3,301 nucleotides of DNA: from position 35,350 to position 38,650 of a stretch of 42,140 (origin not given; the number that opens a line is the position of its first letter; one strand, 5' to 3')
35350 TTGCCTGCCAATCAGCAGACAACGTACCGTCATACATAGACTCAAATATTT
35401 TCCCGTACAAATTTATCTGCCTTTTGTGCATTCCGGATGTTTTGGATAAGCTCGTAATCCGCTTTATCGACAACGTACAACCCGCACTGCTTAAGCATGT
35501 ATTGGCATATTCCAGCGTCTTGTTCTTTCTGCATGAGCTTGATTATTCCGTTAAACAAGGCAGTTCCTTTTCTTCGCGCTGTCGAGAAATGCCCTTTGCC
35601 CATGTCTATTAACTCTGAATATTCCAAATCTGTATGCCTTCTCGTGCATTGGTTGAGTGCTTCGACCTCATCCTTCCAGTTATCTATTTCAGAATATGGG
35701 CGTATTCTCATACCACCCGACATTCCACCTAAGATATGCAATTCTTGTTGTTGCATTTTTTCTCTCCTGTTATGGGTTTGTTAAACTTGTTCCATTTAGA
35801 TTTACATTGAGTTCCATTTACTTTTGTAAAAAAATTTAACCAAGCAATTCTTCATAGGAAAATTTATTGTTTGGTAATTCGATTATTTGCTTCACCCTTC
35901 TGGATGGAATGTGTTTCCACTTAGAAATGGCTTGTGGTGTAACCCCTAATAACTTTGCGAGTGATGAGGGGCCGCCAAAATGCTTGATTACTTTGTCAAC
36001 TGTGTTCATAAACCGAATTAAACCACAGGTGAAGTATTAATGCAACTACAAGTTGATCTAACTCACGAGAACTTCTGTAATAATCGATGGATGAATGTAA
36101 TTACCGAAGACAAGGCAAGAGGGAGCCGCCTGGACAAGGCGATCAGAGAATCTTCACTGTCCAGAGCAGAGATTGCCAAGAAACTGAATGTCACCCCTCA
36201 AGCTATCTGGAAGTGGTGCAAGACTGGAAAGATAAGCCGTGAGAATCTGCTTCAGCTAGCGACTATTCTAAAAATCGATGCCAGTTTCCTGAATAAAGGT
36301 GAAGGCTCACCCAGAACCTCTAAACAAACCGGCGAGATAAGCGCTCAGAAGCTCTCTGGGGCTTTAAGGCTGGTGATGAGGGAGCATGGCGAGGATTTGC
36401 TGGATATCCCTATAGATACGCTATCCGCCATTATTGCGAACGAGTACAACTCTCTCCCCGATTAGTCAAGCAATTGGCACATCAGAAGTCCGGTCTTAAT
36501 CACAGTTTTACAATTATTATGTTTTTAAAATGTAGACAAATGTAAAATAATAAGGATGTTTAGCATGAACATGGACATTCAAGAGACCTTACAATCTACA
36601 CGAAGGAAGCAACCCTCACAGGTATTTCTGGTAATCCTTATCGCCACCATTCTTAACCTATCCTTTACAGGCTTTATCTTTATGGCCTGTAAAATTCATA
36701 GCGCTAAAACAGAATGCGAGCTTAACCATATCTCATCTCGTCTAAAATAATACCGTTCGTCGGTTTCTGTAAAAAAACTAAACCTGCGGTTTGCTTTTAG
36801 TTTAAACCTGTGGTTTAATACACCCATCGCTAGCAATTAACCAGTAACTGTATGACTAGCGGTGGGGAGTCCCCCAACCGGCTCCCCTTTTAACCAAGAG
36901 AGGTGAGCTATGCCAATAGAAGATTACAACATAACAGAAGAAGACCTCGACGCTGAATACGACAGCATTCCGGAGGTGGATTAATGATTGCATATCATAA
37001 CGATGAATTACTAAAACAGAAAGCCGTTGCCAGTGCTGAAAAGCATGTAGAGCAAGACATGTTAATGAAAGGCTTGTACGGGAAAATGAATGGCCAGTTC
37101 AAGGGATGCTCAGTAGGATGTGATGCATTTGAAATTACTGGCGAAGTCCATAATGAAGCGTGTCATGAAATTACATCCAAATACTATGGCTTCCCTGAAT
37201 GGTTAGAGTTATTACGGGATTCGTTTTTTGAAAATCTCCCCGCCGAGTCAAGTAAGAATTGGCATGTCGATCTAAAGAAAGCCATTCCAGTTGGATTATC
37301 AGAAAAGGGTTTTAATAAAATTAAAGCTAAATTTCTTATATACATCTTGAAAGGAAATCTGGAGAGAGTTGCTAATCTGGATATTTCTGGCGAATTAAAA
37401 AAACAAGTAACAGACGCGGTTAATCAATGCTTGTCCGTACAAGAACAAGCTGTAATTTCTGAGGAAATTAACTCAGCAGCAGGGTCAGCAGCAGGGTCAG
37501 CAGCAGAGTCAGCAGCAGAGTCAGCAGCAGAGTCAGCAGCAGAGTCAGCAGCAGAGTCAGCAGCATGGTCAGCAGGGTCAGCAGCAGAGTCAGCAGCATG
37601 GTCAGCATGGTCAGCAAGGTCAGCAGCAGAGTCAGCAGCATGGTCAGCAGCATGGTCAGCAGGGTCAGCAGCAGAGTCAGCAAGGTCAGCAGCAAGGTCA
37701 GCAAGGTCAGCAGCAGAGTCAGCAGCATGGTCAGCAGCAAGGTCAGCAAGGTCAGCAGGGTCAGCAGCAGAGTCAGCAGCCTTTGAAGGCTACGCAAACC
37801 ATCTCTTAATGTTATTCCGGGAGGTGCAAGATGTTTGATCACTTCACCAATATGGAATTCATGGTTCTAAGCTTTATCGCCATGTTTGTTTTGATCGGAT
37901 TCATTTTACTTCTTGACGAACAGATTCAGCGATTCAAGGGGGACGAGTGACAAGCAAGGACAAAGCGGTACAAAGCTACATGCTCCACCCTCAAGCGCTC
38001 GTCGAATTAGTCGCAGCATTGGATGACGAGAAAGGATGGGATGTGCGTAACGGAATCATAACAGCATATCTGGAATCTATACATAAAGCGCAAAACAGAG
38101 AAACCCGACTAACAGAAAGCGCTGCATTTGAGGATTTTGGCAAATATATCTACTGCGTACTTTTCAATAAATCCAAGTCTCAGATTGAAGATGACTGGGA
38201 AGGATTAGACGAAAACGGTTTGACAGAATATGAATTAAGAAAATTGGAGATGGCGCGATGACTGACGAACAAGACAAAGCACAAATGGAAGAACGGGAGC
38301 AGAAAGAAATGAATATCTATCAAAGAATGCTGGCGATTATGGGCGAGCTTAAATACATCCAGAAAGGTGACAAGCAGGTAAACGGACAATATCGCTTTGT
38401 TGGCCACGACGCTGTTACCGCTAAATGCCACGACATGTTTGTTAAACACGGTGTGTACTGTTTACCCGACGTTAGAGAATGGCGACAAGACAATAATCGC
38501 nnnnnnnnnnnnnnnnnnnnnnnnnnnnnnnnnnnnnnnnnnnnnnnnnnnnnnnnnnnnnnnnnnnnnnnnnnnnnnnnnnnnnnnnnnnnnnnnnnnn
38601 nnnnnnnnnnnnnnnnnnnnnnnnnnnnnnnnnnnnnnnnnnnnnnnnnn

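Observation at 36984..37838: Early protein ending in 28 tandem S-A-(A)-X units with X restricted to G/E/W/R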

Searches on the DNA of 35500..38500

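Call 63: search_rna_families(source=window, start=35500, end=38500, threshold=evalue, max_evalue=1)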
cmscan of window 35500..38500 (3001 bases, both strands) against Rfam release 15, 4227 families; matches with E-value up to 1: 2.
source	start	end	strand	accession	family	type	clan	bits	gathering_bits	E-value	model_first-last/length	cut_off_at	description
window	37487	37565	-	RF01390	isrG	Gene; sRNA;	-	20.9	100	0.0077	128-206/279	no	isrG Hfq binding RNA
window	37507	37555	-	RF03758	mir-2756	Gene; miRNA;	-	19.7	61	0.84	1-78/78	no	mir-2756 microRNA precursor family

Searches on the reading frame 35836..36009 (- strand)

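Call 20: search_protein_families(library=pfam, proteins=[window:35836-36009:-], max_evalue=0.01)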
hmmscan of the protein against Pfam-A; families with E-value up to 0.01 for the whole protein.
window:35836-36009:- (57 aa): 4 families
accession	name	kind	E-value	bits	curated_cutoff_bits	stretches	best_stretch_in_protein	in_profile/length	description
PF14549.12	P22_Cro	-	2.1e-13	50.2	30.2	1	6-42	4-41/60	DNA-binding transcriptional regulator Cro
PF15943.11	YdaS_toxin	-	6.3e-10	39.2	30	1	4-55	1-56/65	Bacterial toxin YdaS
PF13384.12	HTH_23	-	0.004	17.4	24.6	0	15-33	21-39/50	Homeodomain-like domain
PF01381.28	HTH_3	-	0.0079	16.7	23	0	17-31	15-29/55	Helix-turn-helix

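Call 21: search_protein_families(library=phrogs, proteins=[window:35836-36009:-], max_evalue=0.001)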
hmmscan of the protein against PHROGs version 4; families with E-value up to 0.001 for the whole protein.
window:35836-36009:- (57 aa): 4 families
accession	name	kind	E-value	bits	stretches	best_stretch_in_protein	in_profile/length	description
phrog_35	-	transcription regulation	7.2e-13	50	1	1-55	75-133/181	transcriptional repressor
phrog_409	-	transcription regulation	6.9e-12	47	1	3-53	16-68/127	transcriptional regulator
phrog_8008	-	DNA, RNA and nucleotide metabolism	1.1e-07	32.4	1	4-34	7-39/66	DNA binding protein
phrog_2856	-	transcription regulation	0.00045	20.8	1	4-33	52-81/165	transcriptional regulator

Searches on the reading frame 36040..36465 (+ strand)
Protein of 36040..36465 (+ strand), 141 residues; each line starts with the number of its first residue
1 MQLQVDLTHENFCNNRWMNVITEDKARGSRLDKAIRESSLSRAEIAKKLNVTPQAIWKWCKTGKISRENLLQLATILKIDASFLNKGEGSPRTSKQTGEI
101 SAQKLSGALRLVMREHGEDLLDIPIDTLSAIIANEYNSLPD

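Call 20: search_protein_families(library=pfam, proteins=[window:36040-36465:+], max_evalue=0.01)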
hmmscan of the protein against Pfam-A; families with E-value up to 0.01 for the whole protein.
window:36040-36465:+ (141 aa): 6 families
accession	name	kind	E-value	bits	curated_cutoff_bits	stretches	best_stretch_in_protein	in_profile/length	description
PF01381.28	HTH_3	-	2.2e-05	24.9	23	1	34-83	3-54/55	Helix-turn-helix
PF15943.11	YdaS_toxin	-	0.00015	22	30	1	41-72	10-42/65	Bacterial toxin YdaS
PF04218.19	CENP-B_N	-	0.0002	21.4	21.2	1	37-62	21-45/53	CENP-B N-terminal DNA-binding domain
PF08279.18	HTH_11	-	0.00033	20.9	25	1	38-58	14-34/55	HTH domain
PF12728.13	HTH_17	-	0.00066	20.3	27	1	40-65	2-27/51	Helix-turn-helix domain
PF13443.12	HTH_26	-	0.005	17.5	22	1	30-80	1-53/63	Cro/C1-type HTH DNA-binding domain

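Call 21: search_protein_families(library=phrogs, proteins=[window:36040-36465:+], max_evalue=0.001)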
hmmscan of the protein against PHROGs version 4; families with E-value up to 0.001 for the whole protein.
window:36040-36465:+ (141 aa): 12 families
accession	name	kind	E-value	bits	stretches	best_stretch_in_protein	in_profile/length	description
phrog_4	-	transcription regulation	1.7e-10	41.4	1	14-114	119-205/400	transcriptional repressor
phrog_8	-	transcription regulation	1.4e-08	35.6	1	19-83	69-134/346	transcriptional regulator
phrog_2439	-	transcription regulation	5.6e-08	33.1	1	24-96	5-77/367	transcriptional regulator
phrog_2328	-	transcription regulation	1e-07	32.8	1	26-93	15-83/128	transcriptional repressor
phrog_3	-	transcription regulation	2.6e-06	28.5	1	22-97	84-163/430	transcriptional repressor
phrog_35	-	transcription regulation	4.6e-06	27.8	1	31-74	78-121/181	transcriptional repressor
phrog_18068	-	unknown function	5.4e-06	27.4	1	41-97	29-84/184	-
phrog_2967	-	transcription regulation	1.4e-05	25.7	1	22-90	6-75/225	transcriptional regulator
phrog_638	-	transcription regulation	0.00015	22.6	1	31-81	8-60/145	transcriptional regulator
phrog_2856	-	transcription regulation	0.00049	20.7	1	30-68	51-88/165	transcriptional regulator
phrog_57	-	head and packaging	0.00071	20.5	1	39-92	12-71/199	terminase small subunit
phrog_4836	-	transcription regulation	0.00075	20.1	1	26-97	75-149/194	CII-like regulator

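Call 87: find_encoding_contigs(protein=window:36040-36465:+, flank=3000, max_places=10)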
Protein window:36040-36465:+ (141 aa): 5 contigs read that carry it; 3 places shown.
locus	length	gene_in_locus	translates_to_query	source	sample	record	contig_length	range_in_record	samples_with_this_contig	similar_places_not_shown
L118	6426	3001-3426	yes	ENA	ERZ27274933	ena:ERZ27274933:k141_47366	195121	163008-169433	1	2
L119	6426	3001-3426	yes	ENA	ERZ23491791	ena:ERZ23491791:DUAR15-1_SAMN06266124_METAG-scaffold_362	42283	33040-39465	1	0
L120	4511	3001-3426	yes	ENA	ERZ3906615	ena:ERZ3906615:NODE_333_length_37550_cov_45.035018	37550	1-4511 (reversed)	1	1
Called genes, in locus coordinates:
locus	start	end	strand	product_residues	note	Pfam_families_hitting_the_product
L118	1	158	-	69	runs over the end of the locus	-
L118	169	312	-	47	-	-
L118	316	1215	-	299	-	PF09511:RNA_lig_T4_1 (faint), PF09414:RNA_ligase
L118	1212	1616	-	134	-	-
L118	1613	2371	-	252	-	-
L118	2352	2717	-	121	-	-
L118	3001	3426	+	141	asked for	PF01381:HTH_3 (faint)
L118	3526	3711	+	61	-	-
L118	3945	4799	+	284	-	-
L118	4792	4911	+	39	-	-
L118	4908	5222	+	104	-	-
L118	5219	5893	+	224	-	PF04404:ERF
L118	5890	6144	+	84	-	-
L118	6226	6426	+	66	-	-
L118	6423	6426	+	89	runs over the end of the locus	-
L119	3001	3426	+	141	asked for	PF01381:HTH_3 (faint)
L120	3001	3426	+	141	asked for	PF01381:HTH_3 (faint)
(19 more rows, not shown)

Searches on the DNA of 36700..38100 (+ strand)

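Call 6: search_dna_similar(query=window:36700-38100:+, collection=phages, mode=near)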
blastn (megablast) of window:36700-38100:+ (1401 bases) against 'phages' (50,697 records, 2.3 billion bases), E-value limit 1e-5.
No match.

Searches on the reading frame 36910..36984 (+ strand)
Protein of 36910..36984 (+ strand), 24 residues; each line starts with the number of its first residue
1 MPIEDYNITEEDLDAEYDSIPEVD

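Call 20: search_protein_families(library=pfam, proteins=[window:36910-36984:+], max_evalue=0.01)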
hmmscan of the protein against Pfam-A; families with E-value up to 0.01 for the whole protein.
window:36910-36984:+ (24 aa): 0 families

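Call 21: search_protein_families(library=phrogs, proteins=[window:36910-36984:+], max_evalue=0.001)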
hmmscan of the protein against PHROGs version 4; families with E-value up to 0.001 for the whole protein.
window:36910-36984:+ (24 aa): 0 families

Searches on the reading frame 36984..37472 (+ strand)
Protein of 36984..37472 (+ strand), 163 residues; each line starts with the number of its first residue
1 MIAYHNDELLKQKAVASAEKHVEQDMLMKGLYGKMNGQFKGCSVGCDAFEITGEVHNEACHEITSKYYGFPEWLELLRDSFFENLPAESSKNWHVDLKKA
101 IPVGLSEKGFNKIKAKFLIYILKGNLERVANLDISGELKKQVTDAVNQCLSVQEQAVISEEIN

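Call 39: predict_structure(alignment_id=A2)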
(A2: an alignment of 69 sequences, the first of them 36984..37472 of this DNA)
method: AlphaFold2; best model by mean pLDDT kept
length: 163 residues; sequences in the alignment: 69
mean_pLDDT: 92.9   pTM: 0.83
mean pLDDT of the five models: 92.9, 92.4, 91.5, 91.1, 90.6
residues with pLDDT >= 90: 130; 70-90: 32; 50-70: 1; < 50: 0
segments of 3 or more residues with pLDDT < 50: none
pLDDT, mean of each block of 10 residues (from residue 1): 97 97 88 78 90 86 97 95 91 94 96 95 98 98 98 94 73
secondary structure, 60 per line:
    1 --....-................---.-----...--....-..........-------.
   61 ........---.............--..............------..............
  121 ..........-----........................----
elements in order: H3-6 H8-23 E33-35 E38-41 H43-52 H60-68 H72-84 H87-100 H107-130 H136-159

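Call 42: fold_search(model_id=the predicted structure, library=pdb)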
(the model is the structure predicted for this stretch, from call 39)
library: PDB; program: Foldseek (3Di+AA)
matches with E <= 10: 35; with E <= 0.001: 0
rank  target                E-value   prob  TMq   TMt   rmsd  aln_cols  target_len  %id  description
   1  8rb2_E                3.2e+00  0.15  0.26  0.06  13.2       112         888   11  The crystal structure of DNA-bound human MutSbeta (MSH2_E749A/MSH3_E976A) in the canonical mismatch bound conformation (released 2025-06-11)
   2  6pe2_A                3.2e+00  0.04  0.14  0.07  18.8       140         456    9  Drosophila P element transposase strand transfer complex (released 2019-10-30)
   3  8iuf_4G               4.1e+00  0.06  0.25  0.15  19.9       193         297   11  Cryo-EM structure of Euglena gracilis super-complex I+III2+IV, composite (released 2024-02-28)
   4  9div_C                4.3e+00  0.41  0.31  0.35  11.5        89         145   16  The crystal structure of de novo designed ChuA binding protein C8 (released 2025-05-21)
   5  8ivz_A                4.6e+00  0.10  0.30  0.30  17.0       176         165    8  Crystal structure of talin R7 in complex with KANK1 KN motif (released 2023-11-08)
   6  9div_B                5.1e+00  0.38  0.31  0.37  11.6        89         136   17  The crystal structure of de novo designed ChuA binding protein C8 (released 2025-05-21)
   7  9g8u_B                5.4e+00  0.09  0.26  0.16  16.6       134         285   14  Structure of the LipA:LipB complex from Acinetobacter baumannii (released 2025-02-19)
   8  3akj_A                5.4e+00  0.03  0.14  0.10  13.0        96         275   11  Crystal structure of A Helicobacter pylori proinflammatory kinase CtkA (released 2010-12-01)
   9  7ssp_E                5.7e+00  0.08  0.27  0.26  12.7       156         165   11  Structure of the human COQ7:COQ9 complex by single-particle electron cryo-microscopy, unliganded state (released 2022-11-02)
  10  6p5a_A                6.0e+00  0.02  0.14  0.08  18.8       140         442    9  Drosophila P element transposase strand transfer complex (released 2019-10-30)
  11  6nly_A                6.3e+00  0.77  0.32  0.29   1.5        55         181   13  Fragment of human mitochondrial Alanyl-tRNA Synthetase C-Ala domain (released 2020-01-15)
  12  4l8i_A                6.3e+00  0.20  0.26  0.36   9.8        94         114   16  Crystal structure of RSV epitope scaffold FFL_005 (released 2014-02-12)
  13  8iyj_j                6.6e+00  0.09  0.29  0.20  31.1       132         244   17  Cryo-EM structure of the 48-nm repeat doublet microtubule from mouse sperm (released 2023-07-05)
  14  4zvb_A                6.6e+00  0.07  0.26  0.28  19.2       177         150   11  Crystal structure of globin domain of the E. coli DosC - form II (ferrous) (released 2015-11-11)
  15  6v00_A                6.6e+00  0.06  0.29  0.15  20.5       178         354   12  structure of human KCNQ1-KCNE3-CaM complex (released 2019-12-04)
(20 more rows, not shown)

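Call 66: search_protein_representatives(alignment_id=A4)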
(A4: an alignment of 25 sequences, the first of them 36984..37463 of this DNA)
Query: 25 sequences, 161 profile positions. Proteins with E-value up to 0.001 (for the whole library): 3714; up to 1e-10: 2665; up to 1e-30: 371. The best 150 are listed.
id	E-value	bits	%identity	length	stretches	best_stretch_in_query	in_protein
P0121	9.5e-70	249.9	-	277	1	2-161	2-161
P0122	2.3e-67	242.1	-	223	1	2-160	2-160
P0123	1.5e-63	229.8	-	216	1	2-161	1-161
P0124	2.3e-62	225.8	-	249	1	2-161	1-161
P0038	7.2e-61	221.0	-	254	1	2-161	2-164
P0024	3.6e-60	218.7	-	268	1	2-161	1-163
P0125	4.8e-60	218.3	-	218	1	2-161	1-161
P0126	2.0e-59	216.3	-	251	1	2-156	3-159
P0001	5.3e-59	214.9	-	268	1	2-161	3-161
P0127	2.5e-58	212.7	-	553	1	1-156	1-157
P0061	2.7e-58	212.6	-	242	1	3-161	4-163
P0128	1.4e-57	210.4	-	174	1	2-160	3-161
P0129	2.6e-56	206.2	-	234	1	2-160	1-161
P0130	1.8e-55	203.5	-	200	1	2-160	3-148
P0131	8.1e-55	201.3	-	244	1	3-159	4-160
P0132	2.5e-53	196.5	-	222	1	2-161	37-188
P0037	5.2e-49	182.5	-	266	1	2-160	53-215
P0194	4.8e-40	153.3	-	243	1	17-120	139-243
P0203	1.5e-39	151.7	-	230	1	2-159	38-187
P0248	8.1e-37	142.8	-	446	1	3-152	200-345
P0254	1.2e-36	142.3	-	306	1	2-149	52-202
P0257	2.0e-36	141.5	-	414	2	3-131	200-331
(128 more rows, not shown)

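Call 72: find_related_loci(query=window:36984-37472:+, collection=genome_contigs, flank=4000)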
Query window:36984-37472:+ (163 aa) in genome_contigs; peptide patterns used: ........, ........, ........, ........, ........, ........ (x = any residue, [..] = any of these).
130 stretches matched a pattern, but none encodes a relative of the query by tblastn (E <= 1e-3).

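Call 75: search_protein_families(library=phrogs, alignment_id=A4, max_evalue=0.01)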
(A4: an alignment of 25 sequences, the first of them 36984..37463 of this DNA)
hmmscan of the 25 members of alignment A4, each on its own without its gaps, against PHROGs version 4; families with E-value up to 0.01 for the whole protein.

A. member 1, window:36984-37463:+ (160 aa): 0 families

B. families by the number of members that match (of 25 scanned): 2 families
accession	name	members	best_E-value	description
phrog_24670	-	1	0.00018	-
phrog_7203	-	1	0.0076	-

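Call 96: search_protein_families(library=pfam, proteins=[P0127, P0248, P0194, P0257, P0254, P0132, P0203], max_evalue=0.01)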
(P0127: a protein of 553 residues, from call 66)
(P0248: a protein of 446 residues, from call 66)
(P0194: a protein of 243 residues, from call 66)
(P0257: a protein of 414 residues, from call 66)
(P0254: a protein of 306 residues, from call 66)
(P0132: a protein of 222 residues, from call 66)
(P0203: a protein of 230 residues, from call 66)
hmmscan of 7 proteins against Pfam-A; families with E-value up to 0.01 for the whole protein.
P0127 (553 aa): 4 families
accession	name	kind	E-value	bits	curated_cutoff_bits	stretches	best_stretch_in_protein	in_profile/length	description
PF13361.12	UvrD_C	-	6.3e-12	46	25.6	1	484-541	286-346/350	UvrD-like helicase C-terminal domain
PF00580.27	UvrD-helicase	-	4.8e-11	43.3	23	1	185-251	206-269/271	UvrD/REP helicase N-terminal domain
PF13538.12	UvrD_C_2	-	9.9e-10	38.6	27.4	1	486-540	3-51/52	UvrD-like helicase C-terminal domain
PF01443.25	Viral_helicase1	-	5.8e-05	23.5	21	0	485-541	177-227/228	Viral superfamily 1 RNA helicase core domain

P0248 (446 aa): 0 families

P0194 (243 aa): 1 family
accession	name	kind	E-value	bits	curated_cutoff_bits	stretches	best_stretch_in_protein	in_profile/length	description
PF07460.16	NUMOD3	-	9.9e-13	48.2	20.4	2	21-50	1-37/37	NUMOD3 motif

P0257 (414 aa): 0 families

P0254 (306 aa): 0 families

P0132 (222 aa): 0 families

P0203 (230 aa): 0 families
